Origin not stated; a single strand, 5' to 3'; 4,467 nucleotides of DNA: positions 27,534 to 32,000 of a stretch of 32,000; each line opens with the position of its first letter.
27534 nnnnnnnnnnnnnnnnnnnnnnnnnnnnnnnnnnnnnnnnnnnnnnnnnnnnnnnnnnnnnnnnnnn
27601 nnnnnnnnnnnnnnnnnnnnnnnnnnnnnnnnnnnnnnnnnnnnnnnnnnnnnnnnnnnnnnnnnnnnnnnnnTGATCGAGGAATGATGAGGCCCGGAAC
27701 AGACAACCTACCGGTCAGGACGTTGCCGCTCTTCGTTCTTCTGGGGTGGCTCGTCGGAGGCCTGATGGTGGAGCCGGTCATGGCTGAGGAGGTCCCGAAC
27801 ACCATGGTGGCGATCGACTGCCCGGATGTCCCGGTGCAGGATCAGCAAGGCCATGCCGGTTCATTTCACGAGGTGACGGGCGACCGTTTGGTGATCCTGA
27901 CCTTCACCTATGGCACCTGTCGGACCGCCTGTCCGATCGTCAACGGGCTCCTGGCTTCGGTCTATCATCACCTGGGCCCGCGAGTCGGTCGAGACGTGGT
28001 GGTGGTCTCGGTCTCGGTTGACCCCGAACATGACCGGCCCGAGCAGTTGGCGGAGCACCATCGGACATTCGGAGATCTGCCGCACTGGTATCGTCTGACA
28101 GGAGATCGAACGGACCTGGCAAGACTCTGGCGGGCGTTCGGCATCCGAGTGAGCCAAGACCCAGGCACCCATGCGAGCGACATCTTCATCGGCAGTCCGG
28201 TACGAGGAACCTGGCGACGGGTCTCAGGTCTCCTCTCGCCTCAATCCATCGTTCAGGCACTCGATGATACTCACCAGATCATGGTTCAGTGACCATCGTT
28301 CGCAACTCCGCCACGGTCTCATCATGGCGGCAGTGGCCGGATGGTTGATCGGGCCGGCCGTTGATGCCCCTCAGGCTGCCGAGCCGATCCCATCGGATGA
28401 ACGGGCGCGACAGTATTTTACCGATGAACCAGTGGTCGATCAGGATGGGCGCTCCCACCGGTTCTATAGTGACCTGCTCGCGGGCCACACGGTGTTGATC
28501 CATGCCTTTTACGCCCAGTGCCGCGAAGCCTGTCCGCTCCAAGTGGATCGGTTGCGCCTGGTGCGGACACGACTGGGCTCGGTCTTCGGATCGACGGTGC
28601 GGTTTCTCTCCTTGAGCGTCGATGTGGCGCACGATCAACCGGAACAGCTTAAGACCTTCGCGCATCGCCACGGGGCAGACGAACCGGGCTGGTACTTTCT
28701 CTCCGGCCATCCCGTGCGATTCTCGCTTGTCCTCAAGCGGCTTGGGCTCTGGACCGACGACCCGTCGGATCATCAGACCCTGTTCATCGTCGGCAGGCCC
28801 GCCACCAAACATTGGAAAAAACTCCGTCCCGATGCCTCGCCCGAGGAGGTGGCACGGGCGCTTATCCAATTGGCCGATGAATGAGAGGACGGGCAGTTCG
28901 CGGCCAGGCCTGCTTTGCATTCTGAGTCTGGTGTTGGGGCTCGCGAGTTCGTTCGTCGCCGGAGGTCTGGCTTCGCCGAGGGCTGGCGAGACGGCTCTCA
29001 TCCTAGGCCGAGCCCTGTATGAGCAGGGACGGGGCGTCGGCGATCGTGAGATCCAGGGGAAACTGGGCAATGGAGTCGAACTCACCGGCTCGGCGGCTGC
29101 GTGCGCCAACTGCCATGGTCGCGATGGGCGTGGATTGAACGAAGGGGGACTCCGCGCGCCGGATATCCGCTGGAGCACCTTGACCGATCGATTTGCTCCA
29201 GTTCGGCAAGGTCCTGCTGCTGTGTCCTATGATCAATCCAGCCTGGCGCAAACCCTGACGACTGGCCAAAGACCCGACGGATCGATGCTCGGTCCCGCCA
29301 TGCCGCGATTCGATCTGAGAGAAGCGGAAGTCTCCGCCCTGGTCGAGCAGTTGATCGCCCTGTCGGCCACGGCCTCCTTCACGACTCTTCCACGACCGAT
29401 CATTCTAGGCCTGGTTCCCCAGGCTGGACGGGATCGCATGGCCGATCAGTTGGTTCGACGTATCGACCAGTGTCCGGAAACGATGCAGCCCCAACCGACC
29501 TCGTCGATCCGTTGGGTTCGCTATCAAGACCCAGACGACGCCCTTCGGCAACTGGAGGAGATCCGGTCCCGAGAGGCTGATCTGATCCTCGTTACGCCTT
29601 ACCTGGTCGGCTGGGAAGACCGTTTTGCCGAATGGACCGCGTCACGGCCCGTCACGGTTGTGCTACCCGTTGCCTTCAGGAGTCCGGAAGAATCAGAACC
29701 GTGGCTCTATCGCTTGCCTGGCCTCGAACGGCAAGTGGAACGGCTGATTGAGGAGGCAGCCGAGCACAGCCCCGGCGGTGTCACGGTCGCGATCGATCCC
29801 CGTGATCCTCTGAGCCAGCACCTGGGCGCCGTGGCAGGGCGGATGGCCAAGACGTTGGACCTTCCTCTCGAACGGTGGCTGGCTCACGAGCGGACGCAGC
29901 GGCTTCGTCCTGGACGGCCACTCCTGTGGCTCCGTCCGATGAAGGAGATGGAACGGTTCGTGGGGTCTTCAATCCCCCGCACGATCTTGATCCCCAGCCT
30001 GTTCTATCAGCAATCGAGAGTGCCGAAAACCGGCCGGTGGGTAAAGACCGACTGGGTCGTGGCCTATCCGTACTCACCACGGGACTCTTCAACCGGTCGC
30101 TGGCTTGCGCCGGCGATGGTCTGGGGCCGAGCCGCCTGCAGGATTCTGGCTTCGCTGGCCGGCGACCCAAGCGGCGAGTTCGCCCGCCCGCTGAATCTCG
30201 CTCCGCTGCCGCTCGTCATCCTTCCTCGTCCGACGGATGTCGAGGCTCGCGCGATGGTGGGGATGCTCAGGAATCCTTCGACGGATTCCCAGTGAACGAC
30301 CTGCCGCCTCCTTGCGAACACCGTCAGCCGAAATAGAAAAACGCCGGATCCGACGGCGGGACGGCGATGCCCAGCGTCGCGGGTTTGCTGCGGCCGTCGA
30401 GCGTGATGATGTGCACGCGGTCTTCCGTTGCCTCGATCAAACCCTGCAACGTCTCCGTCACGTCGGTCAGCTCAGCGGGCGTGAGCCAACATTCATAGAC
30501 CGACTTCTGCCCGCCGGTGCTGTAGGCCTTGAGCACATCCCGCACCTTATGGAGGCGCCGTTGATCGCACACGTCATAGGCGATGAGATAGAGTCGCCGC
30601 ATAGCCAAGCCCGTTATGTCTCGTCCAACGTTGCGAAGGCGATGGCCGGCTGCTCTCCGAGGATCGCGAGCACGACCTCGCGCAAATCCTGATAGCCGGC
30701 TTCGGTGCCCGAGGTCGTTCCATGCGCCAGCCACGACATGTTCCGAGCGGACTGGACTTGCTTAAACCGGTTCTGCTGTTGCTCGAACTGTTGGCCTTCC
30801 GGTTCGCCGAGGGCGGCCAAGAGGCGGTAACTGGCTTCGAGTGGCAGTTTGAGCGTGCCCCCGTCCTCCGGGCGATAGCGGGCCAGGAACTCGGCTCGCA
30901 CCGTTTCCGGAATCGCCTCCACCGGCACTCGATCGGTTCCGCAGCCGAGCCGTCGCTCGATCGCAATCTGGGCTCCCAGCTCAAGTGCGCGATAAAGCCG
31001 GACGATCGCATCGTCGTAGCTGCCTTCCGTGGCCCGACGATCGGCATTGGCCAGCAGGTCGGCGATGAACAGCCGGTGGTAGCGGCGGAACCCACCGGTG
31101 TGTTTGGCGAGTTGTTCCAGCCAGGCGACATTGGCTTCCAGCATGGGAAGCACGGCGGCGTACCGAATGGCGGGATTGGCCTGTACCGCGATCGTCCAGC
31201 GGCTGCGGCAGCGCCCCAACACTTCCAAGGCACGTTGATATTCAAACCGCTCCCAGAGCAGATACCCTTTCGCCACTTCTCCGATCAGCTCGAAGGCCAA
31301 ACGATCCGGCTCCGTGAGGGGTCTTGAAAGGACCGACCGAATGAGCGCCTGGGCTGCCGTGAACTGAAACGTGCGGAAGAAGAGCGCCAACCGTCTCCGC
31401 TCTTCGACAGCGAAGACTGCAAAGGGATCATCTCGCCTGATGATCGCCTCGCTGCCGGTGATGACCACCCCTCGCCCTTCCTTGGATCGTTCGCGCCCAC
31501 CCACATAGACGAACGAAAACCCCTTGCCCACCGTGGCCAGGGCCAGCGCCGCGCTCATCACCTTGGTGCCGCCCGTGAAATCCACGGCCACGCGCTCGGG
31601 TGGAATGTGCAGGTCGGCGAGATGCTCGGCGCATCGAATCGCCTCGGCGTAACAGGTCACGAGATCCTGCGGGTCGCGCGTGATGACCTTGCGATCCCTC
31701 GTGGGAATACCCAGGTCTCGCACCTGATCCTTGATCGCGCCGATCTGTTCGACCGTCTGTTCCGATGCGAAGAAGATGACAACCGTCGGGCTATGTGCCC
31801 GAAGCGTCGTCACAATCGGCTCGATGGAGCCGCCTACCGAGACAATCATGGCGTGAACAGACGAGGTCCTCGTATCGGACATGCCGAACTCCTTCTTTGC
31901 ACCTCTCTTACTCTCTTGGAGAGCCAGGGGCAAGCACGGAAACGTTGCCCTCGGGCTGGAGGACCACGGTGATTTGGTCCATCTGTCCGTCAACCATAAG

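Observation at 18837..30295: Five-gene translationally coupled operon built around a 2288-aa MnxG-like multicopper oxidase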

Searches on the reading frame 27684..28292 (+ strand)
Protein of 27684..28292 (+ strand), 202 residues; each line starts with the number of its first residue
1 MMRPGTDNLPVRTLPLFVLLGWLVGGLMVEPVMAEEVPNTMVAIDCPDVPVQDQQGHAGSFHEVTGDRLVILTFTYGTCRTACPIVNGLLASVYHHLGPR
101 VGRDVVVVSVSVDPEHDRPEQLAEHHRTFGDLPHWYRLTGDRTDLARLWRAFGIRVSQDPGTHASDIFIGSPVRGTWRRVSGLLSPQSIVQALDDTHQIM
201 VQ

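Call 4: search_protein_families(library=pfam, proteins=[window:27684-28289:+], max_evalue=0.01)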
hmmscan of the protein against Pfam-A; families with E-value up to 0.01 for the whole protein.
window:27684-28289:+ (202 aa): 2 families
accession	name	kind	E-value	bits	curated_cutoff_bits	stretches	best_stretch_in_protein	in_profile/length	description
PF02630.20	SCO1-SenC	-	2.9e-16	60.1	22.8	1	53-164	8-115/134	SCO1/SenC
PF00578.27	AhpC-TSA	-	0.0077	16.6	26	1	45-162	4-108/124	AhpC/TSA family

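Call 5: search_protein_families(library=ncbifam, proteins=[window:27684-28289:+], max_evalue=0.01)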
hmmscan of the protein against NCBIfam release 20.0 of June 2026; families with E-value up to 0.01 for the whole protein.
window:27684-28289:+ (202 aa): 0 families

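Call 71: find_encoding_contigs(protein=window:27684-28292:+, flank=3000, max_places=4)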
Protein window:27684-28292:+ (202 aa): no gene with exactly this product is on record in the collection.

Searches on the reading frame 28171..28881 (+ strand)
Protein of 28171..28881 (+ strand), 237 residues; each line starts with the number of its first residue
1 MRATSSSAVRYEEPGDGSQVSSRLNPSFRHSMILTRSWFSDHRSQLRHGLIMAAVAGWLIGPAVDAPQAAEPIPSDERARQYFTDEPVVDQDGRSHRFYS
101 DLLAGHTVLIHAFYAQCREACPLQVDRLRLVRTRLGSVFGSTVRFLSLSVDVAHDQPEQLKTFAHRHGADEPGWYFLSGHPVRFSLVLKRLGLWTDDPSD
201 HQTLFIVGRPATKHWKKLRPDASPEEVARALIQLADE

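Call 4: search_protein_families(library=pfam, proteins=[window:28171-28881:+], max_evalue=0.01)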
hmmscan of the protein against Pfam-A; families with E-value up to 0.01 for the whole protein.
window:28171-28881:+ (237 aa): 1 family
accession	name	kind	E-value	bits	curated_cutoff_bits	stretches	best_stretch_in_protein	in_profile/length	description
PF02630.20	SCO1-SenC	-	8.8e-10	39.1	22.8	1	90-179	8-91/134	SCO1/SenC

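Call 5: search_protein_families(library=ncbifam, proteins=[window:28171-28881:+], max_evalue=0.01)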
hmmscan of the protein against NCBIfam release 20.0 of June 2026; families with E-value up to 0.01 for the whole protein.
window:28171-28881:+ (237 aa): 0 families

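Call 24: search_protein_families(library=pfam, proteins=[window:28264-28881:+], max_evalue=0.01)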
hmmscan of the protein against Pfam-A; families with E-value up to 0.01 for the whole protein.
window:28264-28881:+ (206 aa): 1 family
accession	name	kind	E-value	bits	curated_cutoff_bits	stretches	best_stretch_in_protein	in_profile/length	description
PF02630.20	SCO1-SenC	-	6.5e-10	39.5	22.8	1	59-148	8-91/134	SCO1/SenC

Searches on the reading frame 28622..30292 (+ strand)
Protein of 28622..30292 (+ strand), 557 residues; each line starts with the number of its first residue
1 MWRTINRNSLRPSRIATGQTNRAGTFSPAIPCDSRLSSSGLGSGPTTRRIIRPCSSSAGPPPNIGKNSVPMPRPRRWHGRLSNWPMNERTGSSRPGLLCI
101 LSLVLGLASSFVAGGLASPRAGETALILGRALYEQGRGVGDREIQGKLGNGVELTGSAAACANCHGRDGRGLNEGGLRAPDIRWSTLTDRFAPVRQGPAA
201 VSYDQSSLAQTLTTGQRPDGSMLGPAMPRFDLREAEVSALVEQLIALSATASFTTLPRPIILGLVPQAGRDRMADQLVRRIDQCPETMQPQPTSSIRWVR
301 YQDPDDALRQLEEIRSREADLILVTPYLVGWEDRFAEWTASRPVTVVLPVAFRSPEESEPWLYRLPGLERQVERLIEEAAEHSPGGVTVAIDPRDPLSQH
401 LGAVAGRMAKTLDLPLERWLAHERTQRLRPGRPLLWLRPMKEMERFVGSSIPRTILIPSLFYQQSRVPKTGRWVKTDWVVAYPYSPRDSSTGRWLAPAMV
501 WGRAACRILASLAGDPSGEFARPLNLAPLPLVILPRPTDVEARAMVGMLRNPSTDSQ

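Call 4: search_protein_families(library=pfam, proteins=[window:28622-30292:+], max_evalue=0.01)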
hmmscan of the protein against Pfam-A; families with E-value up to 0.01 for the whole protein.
window:28622-30292:+ (557 aa): 2 families
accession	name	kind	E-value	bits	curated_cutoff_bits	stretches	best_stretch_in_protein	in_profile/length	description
PF13442.11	Cytochrome_CBB3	-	0.0026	18.5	27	0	158-242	11-66/68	Cytochrome C oxidase, cbb3-type, subunit III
PF00034.26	Cytochrom_C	-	0.0083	17.9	21.3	0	158-242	9-84/90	Cytochrome c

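Call 5: search_protein_families(library=ncbifam, proteins=[window:28622-30292:+], max_evalue=0.01)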
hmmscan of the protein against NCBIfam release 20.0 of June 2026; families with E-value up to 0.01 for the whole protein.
window:28622-30292:+ (557 aa): 0 families

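Call 24: search_protein_families(library=pfam, proteins=[window:28877-30292:+], max_evalue=0.01)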
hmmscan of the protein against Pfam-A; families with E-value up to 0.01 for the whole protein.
window:28877-30292:+ (472 aa): 2 families
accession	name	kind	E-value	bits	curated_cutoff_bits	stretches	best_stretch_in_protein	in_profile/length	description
PF13442.11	Cytochrome_CBB3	-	0.0017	19.1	27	0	73-157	11-66/68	Cytochrome C oxidase, cbb3-type, subunit III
PF00034.26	Cytochrom_C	-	0.0065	18.2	21.3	0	73-157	9-84/90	Cytochrome c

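Call 51: search_solved_structures(query=window:28877-30292:+, max_evalue=1)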
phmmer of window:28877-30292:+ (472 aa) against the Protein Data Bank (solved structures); distinct sequences matched with E-value up to 1: 5.
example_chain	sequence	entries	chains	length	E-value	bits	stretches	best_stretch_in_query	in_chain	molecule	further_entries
7w2j_C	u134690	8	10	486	0.00087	21.3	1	72-147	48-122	Fructose dehydrogenase cytochrome subunit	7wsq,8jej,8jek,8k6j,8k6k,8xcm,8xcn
1wg4_A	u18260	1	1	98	0.56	12.1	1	173-235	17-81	HYPOTHETICAL PROTEIN (RIKEN cDNA 6030486K23)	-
1za7_A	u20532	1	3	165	0.75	11.7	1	320-375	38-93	Coat protein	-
1cwp_A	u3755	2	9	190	0.96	11.3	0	320-374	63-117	Coat protein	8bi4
8c38_C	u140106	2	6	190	0.97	11.3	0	320-374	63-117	Capsid protein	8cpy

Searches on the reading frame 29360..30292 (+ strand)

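Call 46: search_protein_families(library=pfam, proteins=[window:29360-30292:+], max_evalue=5)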
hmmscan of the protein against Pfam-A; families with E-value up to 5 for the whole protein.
window:29360-30292:+ (311 aa): 1 family
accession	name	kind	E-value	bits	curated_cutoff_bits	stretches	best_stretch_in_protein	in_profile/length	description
PF16105.10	DUF4823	-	0.027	14.8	25.9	1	55-97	49-90/141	Domain of unknown function (DUF4823)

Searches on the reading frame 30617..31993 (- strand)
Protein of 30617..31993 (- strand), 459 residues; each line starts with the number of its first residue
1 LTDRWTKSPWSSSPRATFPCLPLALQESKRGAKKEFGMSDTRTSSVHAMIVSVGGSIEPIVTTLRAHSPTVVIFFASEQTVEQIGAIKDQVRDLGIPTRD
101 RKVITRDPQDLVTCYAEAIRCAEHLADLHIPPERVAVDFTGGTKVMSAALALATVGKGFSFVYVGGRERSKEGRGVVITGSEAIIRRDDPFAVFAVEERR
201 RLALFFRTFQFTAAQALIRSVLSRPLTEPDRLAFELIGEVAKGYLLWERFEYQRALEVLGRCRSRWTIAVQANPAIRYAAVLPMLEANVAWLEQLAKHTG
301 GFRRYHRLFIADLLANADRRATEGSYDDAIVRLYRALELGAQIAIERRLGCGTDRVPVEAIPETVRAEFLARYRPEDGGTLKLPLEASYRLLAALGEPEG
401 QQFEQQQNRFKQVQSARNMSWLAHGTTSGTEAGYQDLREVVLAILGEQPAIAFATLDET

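Call 24: search_protein_families(library=pfam, proteins=[window:30617-31993:-], max_evalue=0.01)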
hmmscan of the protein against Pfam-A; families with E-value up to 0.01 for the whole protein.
window:30617-31993:- (459 aa): 2 families
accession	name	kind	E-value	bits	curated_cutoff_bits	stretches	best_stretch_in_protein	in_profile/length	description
PF09670.15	Cas_Cas02710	-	9.5e-37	126.5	27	1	306-443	9-148/153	Csm6 HEPN domain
PF22205.1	Csm6_6H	-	5.8e-10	39.6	27.6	1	194-263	1-67/93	Csm6 6H domain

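Call 62: search_protein_families(library=ncbifam, proteins=[window:30617-31993:-], max_evalue=0.001)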
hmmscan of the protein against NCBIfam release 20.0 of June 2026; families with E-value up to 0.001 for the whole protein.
window:30617-31993:- (459 aa): 1 family
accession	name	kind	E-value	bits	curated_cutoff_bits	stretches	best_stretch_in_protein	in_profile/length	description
TIGR02710.1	TIGR02710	equivalog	6.2e-71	239.4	83.9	1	59-444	2-380/384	TIGR02710 family CRISPR-associated CARF protein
